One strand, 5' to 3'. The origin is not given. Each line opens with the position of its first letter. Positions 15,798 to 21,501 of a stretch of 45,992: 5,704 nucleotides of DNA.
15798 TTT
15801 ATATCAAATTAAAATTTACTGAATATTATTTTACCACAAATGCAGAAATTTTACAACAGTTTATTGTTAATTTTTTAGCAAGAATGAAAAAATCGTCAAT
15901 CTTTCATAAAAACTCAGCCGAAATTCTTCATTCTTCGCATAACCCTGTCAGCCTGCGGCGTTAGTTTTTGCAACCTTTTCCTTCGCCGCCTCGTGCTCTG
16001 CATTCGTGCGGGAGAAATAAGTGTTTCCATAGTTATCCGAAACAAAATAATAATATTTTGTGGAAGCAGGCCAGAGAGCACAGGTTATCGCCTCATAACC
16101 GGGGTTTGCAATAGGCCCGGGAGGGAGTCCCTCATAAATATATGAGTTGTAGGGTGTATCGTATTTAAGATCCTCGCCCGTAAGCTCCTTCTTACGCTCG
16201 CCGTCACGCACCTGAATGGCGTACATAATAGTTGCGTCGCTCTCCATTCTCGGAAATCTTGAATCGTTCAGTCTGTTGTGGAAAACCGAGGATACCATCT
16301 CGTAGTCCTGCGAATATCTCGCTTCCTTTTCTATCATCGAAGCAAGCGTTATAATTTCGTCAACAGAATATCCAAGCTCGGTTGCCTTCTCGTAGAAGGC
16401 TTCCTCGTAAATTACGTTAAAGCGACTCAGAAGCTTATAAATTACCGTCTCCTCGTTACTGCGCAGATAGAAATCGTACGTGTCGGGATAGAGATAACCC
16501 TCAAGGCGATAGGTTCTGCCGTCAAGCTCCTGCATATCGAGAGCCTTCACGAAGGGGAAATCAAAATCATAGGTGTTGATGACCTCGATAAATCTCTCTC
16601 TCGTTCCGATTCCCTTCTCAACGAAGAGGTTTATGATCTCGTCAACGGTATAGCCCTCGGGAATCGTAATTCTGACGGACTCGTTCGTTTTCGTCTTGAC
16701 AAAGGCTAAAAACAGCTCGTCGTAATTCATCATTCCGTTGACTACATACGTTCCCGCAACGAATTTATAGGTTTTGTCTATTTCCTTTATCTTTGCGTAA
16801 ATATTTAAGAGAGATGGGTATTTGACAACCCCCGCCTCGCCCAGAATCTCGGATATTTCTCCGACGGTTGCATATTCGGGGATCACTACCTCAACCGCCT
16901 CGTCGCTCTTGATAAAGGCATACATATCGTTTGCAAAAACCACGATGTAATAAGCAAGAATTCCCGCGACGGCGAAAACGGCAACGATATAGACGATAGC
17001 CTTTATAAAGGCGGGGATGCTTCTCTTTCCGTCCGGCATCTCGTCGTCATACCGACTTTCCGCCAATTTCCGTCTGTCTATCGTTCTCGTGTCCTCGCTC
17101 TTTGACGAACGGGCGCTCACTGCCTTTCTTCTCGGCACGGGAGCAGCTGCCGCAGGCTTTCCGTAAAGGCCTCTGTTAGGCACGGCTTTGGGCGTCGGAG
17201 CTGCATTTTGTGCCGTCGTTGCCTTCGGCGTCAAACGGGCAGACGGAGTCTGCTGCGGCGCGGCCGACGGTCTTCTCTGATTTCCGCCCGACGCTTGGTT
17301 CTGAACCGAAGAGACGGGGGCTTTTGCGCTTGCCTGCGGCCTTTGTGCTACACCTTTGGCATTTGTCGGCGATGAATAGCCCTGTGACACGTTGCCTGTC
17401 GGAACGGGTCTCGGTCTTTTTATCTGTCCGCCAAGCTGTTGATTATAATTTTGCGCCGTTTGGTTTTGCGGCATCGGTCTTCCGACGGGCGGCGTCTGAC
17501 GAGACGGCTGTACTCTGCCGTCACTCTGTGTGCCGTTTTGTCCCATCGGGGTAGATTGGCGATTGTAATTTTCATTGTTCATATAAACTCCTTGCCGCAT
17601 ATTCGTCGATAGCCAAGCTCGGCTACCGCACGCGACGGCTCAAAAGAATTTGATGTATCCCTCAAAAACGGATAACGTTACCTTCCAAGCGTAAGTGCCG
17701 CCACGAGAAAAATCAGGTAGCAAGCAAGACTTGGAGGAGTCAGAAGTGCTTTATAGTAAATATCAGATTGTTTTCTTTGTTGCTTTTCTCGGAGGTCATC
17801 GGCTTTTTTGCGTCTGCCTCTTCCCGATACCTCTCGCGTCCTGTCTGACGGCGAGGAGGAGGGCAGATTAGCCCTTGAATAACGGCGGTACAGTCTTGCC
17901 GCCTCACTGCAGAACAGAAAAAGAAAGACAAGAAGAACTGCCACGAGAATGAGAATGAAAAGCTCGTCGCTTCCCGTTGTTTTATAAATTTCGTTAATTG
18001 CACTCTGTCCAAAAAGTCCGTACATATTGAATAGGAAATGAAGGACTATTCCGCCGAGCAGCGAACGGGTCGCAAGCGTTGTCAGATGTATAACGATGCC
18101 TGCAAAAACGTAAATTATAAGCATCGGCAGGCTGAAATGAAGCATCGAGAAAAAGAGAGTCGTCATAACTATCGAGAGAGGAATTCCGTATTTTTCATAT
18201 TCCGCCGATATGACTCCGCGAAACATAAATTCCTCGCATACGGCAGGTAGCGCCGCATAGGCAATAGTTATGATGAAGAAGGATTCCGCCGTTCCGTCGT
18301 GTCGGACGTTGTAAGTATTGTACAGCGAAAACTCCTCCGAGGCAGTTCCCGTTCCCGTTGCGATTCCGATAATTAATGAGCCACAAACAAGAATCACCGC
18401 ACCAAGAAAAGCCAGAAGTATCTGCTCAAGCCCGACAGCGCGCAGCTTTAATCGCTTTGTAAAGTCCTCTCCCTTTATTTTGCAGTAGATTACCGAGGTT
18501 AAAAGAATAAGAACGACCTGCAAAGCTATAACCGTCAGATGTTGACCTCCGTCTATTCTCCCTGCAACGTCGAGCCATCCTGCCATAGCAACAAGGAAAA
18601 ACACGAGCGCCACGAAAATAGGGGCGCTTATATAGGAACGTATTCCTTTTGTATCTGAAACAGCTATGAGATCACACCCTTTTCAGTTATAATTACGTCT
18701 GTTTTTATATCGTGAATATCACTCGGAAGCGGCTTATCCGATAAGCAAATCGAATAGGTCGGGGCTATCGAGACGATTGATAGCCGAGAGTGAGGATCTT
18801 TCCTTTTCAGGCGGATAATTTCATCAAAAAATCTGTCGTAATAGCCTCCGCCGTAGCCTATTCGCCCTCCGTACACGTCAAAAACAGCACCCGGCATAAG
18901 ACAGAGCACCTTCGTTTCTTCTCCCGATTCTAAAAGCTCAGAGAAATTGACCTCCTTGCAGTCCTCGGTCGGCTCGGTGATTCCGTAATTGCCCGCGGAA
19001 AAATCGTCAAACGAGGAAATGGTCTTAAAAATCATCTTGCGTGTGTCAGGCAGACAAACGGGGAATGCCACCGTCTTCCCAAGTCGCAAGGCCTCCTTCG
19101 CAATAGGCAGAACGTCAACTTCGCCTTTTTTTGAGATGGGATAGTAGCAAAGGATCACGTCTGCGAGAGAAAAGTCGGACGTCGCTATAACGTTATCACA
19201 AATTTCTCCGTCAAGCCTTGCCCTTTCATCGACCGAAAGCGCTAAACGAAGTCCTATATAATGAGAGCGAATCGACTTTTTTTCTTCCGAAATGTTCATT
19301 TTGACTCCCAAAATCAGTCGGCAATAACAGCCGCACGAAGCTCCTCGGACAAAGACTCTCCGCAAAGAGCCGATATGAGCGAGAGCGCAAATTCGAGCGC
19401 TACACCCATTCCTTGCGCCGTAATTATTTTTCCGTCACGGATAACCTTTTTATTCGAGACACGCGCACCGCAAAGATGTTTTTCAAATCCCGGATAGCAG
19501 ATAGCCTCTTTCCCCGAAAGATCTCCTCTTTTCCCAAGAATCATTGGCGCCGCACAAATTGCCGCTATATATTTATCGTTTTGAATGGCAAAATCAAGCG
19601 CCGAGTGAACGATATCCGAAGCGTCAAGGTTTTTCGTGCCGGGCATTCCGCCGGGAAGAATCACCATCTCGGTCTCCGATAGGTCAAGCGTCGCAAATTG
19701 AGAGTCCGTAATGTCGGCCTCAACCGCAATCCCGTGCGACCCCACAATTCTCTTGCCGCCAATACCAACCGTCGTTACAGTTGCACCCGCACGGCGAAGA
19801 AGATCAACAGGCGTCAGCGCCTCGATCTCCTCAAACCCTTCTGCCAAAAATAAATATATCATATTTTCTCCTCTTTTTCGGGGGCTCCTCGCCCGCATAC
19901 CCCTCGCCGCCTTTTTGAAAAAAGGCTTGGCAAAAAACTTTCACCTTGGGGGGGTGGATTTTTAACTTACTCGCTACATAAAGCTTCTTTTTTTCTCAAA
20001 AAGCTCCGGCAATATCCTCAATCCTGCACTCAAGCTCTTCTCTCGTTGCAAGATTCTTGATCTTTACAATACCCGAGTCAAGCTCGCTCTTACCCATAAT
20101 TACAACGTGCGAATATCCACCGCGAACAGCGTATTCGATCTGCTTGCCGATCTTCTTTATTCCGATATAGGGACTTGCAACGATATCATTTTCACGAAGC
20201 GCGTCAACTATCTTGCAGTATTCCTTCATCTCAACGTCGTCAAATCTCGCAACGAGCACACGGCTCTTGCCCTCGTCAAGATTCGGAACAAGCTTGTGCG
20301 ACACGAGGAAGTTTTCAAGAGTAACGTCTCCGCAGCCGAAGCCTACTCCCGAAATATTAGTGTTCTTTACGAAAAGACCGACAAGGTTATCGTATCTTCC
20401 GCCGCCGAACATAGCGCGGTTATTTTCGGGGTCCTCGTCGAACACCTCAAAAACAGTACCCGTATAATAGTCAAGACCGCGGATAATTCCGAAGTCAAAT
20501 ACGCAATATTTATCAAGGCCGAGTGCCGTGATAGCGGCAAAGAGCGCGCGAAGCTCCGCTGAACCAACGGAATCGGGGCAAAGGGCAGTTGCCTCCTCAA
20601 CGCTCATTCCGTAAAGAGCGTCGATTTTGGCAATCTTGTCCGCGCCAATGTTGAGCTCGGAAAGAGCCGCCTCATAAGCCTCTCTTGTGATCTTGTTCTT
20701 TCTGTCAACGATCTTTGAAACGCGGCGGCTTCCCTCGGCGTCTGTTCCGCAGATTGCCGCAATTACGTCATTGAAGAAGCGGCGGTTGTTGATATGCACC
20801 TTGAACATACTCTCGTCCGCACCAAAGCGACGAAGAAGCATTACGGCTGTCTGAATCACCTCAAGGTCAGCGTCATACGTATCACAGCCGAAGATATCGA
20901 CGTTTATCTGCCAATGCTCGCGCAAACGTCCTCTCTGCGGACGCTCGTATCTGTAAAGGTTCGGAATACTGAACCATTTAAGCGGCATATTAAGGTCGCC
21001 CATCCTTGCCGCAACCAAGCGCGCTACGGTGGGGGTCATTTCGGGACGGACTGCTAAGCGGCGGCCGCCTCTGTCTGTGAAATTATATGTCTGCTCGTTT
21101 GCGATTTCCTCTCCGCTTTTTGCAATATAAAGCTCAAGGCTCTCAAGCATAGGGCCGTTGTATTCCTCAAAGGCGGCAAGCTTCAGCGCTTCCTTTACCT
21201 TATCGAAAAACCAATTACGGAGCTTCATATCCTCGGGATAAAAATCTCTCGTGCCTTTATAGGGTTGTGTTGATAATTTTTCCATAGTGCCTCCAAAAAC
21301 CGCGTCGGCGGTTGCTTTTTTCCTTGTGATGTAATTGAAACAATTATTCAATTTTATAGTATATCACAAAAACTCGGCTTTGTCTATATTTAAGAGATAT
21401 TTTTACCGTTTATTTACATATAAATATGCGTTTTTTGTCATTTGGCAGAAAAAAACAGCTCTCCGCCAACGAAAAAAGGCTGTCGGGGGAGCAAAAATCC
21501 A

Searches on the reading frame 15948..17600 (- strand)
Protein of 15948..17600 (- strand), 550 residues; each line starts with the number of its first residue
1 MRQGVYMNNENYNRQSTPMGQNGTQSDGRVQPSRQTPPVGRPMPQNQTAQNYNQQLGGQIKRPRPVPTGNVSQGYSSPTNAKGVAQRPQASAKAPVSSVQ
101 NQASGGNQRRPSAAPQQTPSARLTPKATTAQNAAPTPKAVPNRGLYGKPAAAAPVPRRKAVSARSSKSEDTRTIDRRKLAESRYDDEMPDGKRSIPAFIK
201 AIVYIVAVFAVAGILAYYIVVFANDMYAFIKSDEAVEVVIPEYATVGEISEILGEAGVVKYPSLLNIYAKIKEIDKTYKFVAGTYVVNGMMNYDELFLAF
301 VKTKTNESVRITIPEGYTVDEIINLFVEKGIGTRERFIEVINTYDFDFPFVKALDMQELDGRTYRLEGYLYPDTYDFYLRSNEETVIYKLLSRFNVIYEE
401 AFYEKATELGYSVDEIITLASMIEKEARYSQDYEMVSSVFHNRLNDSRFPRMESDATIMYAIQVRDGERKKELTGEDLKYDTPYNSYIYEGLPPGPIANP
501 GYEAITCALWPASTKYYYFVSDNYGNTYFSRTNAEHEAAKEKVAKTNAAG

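Call 50: search_protein_families(library=pfam, proteins=[window:15948-17600:-], max_evalue=0.00001)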
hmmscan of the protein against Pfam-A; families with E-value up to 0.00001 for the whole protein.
window:15948-17600:- (550 aa): 1 family
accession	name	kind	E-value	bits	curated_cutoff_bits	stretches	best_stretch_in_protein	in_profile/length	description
PF02618.21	YceG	-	1.4e-75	254.7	32.4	1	238-542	1-275/275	YceG-like family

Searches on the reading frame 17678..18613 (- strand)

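Call 50: search_protein_families(library=pfam, proteins=[window:17678-18613:-], max_evalue=0.00001)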
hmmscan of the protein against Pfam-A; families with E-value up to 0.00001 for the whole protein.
window:17678-18613:- (311 aa): 1 family
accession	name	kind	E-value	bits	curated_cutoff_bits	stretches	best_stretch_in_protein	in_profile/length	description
PF02517.21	Rce1-like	-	9e-14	52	22.4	1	111-197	3-92/93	Type II CAAX prenyl endopeptidase Rce1-like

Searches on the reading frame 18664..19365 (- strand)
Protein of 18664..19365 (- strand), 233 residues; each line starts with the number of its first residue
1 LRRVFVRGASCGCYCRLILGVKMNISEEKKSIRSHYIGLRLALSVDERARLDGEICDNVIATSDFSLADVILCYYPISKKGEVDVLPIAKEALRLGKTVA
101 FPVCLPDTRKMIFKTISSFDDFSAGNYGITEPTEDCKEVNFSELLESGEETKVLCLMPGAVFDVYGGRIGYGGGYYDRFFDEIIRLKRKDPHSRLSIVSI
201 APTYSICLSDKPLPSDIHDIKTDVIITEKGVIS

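Call 50: search_protein_families(library=pfam, proteins=[window:18664-19365:-], max_evalue=0.00001)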
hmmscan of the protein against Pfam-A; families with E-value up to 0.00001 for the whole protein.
window:18664-19365:- (233 aa): 1 family
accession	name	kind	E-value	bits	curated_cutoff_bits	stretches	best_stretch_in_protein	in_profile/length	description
PF01812.26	5-FTHF_cyc-lig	-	2.9e-25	89.7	27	1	29-228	1-186/186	5-formyltetrahydrofolate cyclo-ligase family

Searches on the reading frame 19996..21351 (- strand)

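Call 50: search_protein_families(library=pfam, proteins=[window:19996-21351:-], max_evalue=0.00001)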
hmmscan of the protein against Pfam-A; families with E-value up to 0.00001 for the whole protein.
window:19996-21351:- (451 aa): 3 families
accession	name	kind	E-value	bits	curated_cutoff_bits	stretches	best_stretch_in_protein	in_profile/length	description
PF13393.11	tRNA-synt_His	-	1.4e-43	149.8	25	1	33-338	1-301/308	Histidyl-tRNA synthetase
PF00587.30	tRNA-synt_2b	-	4.6e-09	37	29.3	1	89-307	1-124/179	tRNA synthetase class II core domain (G, H, P, S and T)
PF03129.25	HGTP_anticodon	-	2e-08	34.7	21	1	375-448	15-88/94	Anticodon binding domain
